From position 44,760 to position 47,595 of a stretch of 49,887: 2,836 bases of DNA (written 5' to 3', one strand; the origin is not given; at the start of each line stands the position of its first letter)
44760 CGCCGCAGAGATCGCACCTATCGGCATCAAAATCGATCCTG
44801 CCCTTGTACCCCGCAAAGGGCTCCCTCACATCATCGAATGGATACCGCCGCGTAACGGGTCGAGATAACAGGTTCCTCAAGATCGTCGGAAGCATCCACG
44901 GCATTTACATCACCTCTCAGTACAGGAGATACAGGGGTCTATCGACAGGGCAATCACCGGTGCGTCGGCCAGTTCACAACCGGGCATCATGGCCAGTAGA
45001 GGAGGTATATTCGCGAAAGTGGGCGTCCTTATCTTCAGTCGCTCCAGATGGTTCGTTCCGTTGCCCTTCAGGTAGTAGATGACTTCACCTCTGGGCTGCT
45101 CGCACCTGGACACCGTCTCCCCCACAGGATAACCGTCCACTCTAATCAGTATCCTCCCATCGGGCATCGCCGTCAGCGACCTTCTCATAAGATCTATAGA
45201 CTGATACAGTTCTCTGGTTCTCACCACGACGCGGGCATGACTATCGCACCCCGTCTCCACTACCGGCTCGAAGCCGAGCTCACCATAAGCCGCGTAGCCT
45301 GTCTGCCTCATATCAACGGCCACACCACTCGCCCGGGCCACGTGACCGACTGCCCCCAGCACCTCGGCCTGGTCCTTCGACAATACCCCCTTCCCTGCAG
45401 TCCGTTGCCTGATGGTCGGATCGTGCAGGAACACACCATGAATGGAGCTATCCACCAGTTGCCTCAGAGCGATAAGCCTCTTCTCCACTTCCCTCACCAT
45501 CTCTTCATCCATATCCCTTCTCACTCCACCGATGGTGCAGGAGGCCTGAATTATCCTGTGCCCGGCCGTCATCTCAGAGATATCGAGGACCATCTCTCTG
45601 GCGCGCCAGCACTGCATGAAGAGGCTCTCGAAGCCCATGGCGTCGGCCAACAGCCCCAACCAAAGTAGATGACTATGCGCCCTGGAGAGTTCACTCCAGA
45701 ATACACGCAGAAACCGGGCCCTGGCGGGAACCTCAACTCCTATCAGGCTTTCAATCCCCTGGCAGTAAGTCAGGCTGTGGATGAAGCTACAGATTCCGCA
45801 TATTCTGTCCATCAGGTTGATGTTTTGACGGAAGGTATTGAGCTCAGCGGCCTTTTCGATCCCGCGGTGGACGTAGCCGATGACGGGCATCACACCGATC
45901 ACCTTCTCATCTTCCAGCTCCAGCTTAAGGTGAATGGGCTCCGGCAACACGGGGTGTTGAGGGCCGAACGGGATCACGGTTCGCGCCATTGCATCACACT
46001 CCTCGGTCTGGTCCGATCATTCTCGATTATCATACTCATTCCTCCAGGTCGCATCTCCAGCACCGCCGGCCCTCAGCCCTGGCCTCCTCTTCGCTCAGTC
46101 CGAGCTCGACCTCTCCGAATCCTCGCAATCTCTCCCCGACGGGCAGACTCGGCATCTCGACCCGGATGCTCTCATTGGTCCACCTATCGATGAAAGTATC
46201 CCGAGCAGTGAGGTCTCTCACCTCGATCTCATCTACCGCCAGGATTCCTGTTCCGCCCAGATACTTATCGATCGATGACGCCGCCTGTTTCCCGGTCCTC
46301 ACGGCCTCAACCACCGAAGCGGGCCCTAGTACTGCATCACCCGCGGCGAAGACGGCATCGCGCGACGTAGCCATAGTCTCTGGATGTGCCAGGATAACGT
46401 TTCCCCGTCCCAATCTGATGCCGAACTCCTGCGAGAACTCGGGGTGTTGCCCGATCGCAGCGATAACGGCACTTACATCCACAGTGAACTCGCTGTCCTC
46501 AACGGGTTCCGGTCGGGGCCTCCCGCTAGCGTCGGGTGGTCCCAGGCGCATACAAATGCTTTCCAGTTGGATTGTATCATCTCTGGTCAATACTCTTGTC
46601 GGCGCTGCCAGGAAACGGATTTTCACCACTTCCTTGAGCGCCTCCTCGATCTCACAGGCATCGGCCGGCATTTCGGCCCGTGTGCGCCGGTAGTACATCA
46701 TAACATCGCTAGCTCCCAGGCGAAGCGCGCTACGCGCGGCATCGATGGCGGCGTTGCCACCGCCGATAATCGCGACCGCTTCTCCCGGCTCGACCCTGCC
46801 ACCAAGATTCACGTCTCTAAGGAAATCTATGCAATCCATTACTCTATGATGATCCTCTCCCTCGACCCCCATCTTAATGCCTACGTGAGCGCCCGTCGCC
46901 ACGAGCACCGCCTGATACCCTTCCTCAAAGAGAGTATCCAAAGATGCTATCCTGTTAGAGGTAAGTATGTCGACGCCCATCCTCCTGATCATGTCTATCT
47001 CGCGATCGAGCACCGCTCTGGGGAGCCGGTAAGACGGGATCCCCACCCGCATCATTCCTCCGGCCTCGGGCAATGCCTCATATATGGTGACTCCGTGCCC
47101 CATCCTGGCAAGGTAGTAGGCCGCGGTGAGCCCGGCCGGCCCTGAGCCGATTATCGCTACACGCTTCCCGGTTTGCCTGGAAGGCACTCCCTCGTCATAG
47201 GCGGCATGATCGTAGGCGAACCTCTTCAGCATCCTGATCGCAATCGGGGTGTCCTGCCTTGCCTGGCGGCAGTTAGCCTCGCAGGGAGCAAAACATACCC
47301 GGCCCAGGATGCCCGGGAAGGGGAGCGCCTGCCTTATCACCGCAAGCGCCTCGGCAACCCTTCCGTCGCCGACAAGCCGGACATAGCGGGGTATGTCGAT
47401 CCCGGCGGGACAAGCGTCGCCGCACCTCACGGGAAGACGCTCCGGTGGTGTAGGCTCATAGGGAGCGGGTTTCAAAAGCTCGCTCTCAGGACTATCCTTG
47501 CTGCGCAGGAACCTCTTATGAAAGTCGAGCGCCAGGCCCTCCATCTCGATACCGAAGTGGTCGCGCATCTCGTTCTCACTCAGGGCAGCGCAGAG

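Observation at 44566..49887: Ech-type group 4 [NiFe]-hydrogenase whose NuoC-like subunit is fused to a GltD/NfnB-like NAD(P)H oxidoreductase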

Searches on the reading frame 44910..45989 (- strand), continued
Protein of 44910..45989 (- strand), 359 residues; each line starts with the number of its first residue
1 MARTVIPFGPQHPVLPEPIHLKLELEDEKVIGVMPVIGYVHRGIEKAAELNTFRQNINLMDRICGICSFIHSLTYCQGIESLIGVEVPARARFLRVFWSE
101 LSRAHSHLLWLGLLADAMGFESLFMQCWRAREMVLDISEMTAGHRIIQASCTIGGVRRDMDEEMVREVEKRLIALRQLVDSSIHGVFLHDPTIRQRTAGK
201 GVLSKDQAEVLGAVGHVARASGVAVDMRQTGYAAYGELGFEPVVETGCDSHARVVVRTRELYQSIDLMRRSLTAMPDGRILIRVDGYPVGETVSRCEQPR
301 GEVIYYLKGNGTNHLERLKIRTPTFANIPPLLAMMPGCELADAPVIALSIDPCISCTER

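Call 54: find_encoding_contigs(protein=P0246, flank=6000, max_places=1)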
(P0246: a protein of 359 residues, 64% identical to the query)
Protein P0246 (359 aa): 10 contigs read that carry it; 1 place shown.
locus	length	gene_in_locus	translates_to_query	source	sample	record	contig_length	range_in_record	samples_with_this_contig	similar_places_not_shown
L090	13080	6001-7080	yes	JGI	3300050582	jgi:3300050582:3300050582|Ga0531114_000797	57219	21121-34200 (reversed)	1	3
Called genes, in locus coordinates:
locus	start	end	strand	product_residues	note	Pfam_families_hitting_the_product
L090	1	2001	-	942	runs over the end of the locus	PF16640:Big_3_5 (faint), PF01841:Transglut_core, PF02369:Big_1 (faint), PF13620:CarboxypepD_reg (faint), PF13559:DUF4129 (faint)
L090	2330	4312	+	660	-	PF00662:Proton_antipo_N, PF00361:Proton_antipo_M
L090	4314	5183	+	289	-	PF00146:NADHdh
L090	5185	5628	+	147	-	PF01058:Oxidored_q6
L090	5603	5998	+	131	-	PF00329:Complex1_30kDa (weak)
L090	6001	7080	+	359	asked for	PF00374:NiFeSe_Hases, PF00346:Complex1_49kDa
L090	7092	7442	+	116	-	PF12797:Fer4_2 (faint), PF12837:Fer4_6 (weak), PF13237:Fer4_10, PF00037:Fer4 (weak), PF14697:Fer4_21 (weak), PF12838:Fer4_7, PF13187:Fer4_9, PF13484:Fer4_16 (faint)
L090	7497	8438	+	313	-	PF23952:LRR_EndoS (faint), PF13855:LRR_8 (faint), PF12799:LRR_4 (weak)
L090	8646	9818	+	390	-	PF00155:Aminotran_1_2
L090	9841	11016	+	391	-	PF13167:GTP-bdg_N, PF03193:RsgA_GTPase (faint), PF16360:GTP-bdg_M, PF01926:MMR_HSR1, PF02421:FeoB_N (faint), PF00009:GTP_EFTU (weak)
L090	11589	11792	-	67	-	-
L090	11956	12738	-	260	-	PF01048:PNP_UDP_1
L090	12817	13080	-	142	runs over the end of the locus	-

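Call 55: find_encoding_contigs(protein=P0267, flank=6000, max_places=1)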
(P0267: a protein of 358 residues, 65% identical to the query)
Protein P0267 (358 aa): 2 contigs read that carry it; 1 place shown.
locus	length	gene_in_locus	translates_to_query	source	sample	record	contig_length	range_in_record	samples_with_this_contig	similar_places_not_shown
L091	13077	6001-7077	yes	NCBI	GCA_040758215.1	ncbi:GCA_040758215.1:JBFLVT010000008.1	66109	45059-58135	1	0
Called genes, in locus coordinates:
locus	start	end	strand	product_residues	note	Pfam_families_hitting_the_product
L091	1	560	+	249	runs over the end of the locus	PF23446:LysM1_NFP_LYK (faint), PF01476:LysM, PF23473:LysM3_LYK4_5 (weak), PF01476:LysM, PF07486:Hydrolase_2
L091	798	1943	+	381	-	PF04015:DUF362, PF14697:Fer4_21 (faint), PF12800:Fer4_4 (faint), PF13237:Fer4_10 (faint), PF12838:Fer4_7, PF13187:Fer4_9, PF00037:Fer4, PF12837:Fer4_6 (weak), +2 more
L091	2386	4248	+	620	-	PF00662:Proton_antipo_N, PF00361:Proton_antipo_M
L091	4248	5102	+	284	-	PF00146:NADHdh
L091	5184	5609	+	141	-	PF01058:Oxidored_q6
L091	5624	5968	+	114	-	PF00329:Complex1_30kDa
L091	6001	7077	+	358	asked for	PF00374:NiFeSe_Hases, PF00346:Complex1_49kDa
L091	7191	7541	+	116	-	PF14697:Fer4_21 (faint), PF00037:Fer4 (weak), PF13237:Fer4_10 (weak), PF12838:Fer4_7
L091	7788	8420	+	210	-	PF02663:FmdE, PF01258:zf-dskA_traR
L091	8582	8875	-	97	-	-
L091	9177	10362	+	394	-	PF13439:Glyco_transf_4, PF13579:Glyco_trans_4_4, PF00534:Glycos_transf_1, PF20706:GT4-conflict (weak), PF13692:Glyco_trans_1_4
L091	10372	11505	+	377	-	PF05384:DegS, PF07730:HisKA_3, PF13581:HATPase_c_2 (weak), PF02518:HATPase_c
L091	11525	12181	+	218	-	PF00072:Response_reg, PF00196:GerE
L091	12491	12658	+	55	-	PF16982:Flp1_like (weak), PF04964:Flp_Fap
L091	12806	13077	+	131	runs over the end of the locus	PF07811:TadE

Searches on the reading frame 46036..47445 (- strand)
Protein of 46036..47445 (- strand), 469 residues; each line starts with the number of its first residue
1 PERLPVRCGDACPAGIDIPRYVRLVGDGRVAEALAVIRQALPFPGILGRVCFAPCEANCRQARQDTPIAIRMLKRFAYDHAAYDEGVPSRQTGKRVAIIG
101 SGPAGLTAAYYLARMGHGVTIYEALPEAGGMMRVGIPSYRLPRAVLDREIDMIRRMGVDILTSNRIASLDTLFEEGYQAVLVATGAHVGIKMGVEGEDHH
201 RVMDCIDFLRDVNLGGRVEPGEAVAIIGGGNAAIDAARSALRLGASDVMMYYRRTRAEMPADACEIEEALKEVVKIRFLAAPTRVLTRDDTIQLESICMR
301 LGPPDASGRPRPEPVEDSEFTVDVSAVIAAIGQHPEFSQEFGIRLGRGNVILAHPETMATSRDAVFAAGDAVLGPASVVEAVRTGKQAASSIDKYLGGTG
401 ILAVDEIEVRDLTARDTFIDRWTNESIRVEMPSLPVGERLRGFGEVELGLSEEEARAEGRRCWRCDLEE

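Call 66: search_solved_structures(query=window:46036-47445:-, max_evalue=1e-50, show_alignments=3)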
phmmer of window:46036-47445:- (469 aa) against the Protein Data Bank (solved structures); distinct sequences matched with E-value up to 1e-50: 8.
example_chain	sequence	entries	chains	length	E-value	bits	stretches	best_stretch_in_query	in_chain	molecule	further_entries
9bov_A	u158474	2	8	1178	2.6e-110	372.6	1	8-466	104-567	Molybdopterin oxidoreductase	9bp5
9n5u_A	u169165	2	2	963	1e-108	367.3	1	8-399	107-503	NfnA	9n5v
8oh5_C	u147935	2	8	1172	1.5e-99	337.1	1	8-466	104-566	Formate dehydrogenase-O, major subunit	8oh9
4ylf_B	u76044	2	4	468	1.4e-79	271.3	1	8-398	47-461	Dihydropyrimidine dehydrogenase subunit A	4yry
5jca_L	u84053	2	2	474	3.5e-73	250.2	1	8-397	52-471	NADH-dependent Ferredoxin:NADP Oxidoreductase (NfnI) subunit alpha | NADH-dependent Ferredoxin:NADP Oxidoreductase subunit alpha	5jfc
5vj7_A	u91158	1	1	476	1e-61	212.4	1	8-399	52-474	Oxidoreductase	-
6s6s_G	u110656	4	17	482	2.4e-59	204.6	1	8-396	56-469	Glutamate synthase [NADPH] small chain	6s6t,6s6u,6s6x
2vdc_G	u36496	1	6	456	3.3e-58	200.8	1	8-396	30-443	GLUTAMATE SYNTHASE [NADPH] SMALL CHAIN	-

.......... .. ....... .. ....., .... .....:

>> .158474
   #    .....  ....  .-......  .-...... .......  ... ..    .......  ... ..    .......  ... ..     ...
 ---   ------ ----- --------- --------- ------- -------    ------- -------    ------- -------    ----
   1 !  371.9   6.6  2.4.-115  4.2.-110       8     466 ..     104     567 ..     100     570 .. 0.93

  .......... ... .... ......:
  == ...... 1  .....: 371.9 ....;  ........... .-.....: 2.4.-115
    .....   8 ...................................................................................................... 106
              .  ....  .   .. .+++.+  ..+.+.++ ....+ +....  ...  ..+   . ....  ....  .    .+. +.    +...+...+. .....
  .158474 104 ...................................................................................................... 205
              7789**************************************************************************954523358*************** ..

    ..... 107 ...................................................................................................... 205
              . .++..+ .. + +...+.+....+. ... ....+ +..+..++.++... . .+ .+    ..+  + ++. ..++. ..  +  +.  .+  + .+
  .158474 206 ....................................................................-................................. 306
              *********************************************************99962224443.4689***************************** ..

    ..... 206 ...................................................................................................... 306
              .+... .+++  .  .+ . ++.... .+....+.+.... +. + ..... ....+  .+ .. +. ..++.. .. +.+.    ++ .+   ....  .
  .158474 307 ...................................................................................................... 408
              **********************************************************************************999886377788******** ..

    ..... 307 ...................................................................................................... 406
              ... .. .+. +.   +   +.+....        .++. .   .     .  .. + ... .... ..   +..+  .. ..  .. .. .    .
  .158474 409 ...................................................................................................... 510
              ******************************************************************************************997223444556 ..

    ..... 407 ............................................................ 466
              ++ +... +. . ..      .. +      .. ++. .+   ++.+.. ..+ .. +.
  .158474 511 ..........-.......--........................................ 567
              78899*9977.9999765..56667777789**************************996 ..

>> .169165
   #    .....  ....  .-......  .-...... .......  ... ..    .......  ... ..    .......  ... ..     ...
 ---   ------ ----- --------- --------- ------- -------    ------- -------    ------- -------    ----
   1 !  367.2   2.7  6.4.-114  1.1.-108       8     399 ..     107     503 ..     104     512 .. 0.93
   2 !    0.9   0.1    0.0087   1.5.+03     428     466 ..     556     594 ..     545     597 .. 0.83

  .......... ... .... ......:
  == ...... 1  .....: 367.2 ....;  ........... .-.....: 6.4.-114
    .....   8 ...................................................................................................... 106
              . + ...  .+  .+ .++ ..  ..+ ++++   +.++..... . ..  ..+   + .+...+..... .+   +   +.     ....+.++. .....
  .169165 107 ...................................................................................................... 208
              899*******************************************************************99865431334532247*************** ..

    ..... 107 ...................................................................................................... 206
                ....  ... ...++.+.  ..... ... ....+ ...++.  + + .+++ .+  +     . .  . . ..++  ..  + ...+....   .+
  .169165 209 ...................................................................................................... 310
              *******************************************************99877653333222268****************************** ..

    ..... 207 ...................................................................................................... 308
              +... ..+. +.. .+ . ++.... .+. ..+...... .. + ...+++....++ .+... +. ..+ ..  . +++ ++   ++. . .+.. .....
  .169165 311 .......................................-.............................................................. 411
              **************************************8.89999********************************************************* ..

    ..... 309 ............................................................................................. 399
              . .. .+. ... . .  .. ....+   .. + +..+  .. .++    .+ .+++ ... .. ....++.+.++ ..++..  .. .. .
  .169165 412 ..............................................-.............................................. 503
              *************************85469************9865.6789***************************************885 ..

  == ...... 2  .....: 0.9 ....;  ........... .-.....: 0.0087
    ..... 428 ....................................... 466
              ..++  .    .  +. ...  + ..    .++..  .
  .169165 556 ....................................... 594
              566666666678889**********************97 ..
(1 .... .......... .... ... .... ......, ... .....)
